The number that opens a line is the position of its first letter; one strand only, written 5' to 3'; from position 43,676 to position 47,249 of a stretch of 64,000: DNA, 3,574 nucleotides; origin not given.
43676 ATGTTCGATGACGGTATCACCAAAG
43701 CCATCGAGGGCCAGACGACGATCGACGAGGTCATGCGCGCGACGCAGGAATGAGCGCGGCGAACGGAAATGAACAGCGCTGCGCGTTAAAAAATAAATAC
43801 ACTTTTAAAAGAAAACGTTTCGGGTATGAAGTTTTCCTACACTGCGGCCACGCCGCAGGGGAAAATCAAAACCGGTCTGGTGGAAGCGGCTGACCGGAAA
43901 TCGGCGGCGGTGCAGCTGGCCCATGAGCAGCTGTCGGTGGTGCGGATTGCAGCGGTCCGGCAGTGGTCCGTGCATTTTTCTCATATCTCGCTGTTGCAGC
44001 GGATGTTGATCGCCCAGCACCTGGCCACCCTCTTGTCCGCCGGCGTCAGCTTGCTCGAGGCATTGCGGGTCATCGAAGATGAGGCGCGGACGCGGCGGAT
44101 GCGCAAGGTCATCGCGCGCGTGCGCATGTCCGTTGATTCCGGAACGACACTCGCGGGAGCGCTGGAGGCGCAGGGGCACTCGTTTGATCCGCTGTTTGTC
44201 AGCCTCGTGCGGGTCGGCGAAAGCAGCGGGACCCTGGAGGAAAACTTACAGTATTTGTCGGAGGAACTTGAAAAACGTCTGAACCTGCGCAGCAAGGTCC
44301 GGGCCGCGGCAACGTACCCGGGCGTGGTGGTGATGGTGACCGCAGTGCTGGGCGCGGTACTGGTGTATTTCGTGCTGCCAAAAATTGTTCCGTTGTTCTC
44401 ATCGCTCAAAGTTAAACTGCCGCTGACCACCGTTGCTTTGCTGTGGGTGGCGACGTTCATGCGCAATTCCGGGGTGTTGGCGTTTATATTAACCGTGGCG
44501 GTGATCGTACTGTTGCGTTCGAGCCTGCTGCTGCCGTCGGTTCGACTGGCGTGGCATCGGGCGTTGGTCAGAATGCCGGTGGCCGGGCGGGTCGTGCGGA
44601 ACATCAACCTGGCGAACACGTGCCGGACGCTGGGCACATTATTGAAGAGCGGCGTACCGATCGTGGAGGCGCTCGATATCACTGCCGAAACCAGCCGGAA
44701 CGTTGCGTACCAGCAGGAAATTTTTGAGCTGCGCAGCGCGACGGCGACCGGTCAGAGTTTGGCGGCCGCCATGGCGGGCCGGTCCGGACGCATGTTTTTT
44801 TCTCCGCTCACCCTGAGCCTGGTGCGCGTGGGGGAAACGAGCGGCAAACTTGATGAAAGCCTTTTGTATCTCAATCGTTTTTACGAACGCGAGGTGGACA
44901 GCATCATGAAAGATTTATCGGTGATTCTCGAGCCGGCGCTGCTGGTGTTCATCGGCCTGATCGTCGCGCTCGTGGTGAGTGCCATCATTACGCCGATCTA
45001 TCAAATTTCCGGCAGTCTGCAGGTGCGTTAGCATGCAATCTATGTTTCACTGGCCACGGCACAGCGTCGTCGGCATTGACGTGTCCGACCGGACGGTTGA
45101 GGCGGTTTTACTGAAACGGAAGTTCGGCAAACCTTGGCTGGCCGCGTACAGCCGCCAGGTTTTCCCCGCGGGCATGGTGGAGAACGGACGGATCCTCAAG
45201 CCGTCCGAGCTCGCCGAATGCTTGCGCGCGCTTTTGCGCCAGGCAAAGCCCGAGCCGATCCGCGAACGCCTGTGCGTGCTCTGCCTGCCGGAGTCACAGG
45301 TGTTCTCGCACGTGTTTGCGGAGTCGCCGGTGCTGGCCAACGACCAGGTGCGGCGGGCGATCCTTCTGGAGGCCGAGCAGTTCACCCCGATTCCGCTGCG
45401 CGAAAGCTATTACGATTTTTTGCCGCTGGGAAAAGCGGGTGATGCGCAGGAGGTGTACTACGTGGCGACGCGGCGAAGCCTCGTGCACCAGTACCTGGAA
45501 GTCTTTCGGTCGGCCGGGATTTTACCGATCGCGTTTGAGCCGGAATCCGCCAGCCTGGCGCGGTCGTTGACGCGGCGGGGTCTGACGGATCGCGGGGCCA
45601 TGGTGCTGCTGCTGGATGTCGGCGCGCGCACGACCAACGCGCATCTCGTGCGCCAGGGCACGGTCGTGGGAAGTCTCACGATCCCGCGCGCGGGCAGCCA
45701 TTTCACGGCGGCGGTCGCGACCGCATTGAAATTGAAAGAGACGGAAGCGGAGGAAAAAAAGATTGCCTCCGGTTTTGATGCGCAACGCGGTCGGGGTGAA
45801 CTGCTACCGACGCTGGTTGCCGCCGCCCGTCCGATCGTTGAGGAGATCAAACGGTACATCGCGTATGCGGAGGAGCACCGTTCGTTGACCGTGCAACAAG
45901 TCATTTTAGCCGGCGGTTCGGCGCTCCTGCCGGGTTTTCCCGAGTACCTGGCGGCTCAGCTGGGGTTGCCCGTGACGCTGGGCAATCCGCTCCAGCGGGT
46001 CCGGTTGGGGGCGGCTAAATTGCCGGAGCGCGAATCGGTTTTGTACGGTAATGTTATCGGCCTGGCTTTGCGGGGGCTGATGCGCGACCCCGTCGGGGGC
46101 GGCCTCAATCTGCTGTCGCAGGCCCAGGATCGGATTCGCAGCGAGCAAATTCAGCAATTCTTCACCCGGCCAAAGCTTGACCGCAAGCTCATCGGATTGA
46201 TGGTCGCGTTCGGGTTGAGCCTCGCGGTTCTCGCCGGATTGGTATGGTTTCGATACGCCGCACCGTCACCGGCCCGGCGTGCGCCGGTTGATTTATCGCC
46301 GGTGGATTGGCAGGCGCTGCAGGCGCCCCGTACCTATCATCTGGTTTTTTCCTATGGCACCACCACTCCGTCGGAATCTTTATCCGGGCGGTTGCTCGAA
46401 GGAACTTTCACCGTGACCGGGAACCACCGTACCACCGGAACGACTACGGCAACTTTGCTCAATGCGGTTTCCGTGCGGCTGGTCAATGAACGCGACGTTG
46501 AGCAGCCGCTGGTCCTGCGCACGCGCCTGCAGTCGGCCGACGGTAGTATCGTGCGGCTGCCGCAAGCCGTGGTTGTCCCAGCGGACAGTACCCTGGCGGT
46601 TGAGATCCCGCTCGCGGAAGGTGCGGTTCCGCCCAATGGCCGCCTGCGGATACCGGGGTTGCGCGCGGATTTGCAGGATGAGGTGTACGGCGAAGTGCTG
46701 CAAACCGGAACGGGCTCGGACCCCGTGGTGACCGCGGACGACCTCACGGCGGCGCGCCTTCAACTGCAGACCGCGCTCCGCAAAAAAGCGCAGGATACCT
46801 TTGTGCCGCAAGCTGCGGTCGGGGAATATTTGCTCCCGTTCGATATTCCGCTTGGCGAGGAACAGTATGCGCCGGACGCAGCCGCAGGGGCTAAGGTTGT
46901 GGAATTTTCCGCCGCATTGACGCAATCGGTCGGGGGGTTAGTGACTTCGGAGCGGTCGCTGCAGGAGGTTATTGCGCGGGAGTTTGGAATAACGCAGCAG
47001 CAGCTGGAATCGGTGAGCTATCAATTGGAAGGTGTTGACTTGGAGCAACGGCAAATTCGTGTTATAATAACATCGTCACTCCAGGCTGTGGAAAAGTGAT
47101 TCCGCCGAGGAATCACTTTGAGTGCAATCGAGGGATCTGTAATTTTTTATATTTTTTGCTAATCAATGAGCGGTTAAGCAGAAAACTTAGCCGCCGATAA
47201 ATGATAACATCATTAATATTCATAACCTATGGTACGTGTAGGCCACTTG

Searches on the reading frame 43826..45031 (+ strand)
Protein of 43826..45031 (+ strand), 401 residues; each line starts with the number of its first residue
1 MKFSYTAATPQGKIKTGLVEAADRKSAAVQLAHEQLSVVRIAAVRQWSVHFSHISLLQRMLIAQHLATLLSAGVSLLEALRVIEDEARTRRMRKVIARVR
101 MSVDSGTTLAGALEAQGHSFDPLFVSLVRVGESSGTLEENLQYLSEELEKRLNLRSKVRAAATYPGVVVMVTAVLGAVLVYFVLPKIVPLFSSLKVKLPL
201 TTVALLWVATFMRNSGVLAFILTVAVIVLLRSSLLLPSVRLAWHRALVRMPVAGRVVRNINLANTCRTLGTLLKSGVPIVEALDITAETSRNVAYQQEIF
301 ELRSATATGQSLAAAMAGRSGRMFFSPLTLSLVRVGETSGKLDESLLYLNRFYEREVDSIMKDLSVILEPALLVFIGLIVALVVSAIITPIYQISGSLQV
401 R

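Call 72: search_protein_families(library=pfam, proteins=[window:43826-45031:+], max_evalue=0.00001)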
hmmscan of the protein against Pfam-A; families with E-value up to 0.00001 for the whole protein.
window:43826-45031:+ (401 aa): 1 family
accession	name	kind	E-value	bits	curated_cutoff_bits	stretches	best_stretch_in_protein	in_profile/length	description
PF00482.28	T2SSF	-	3.5e-58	195.5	25.2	2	63-185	2-125/125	Type II secretion system (T2SS), protein F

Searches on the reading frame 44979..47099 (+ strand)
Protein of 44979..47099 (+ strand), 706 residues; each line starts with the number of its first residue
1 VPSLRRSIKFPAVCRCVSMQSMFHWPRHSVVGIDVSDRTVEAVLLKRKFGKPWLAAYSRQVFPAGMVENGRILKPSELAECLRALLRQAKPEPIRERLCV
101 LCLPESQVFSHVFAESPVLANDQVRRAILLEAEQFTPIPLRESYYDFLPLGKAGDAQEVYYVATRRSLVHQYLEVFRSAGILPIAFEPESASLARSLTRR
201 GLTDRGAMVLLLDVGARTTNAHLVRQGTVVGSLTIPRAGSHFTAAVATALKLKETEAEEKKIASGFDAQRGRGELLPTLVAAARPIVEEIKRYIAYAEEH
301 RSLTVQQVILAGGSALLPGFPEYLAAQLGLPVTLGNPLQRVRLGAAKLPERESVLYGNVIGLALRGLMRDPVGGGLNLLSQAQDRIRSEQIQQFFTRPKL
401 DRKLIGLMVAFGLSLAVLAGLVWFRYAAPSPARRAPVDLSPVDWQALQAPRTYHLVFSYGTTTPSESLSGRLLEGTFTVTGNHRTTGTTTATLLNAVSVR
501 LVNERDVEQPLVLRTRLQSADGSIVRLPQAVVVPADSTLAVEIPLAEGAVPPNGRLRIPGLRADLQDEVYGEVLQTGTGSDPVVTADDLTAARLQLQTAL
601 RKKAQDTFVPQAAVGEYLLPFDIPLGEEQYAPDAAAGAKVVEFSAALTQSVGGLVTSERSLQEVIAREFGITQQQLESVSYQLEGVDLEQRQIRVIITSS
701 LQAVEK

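Call 72: search_protein_families(library=pfam, proteins=[window:44979-47099:+], max_evalue=0.00001)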
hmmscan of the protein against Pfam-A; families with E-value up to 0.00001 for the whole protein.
window:44979-47099:+ (706 aa): 3 families
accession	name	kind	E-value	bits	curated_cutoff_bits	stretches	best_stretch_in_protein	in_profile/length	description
PF11104.14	PilM_2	-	1e-34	120.5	27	1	32-366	1-339/340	Type IV pilus assembly protein PilM;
PF14450.12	FtsA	-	2.1e-10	41.5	31.8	1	211-338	2-113/127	Cell division protein FtsA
PF06723.19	MreB_Mbl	-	8.9e-06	25.2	27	0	304-350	273-320/327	MreB/Mbl protein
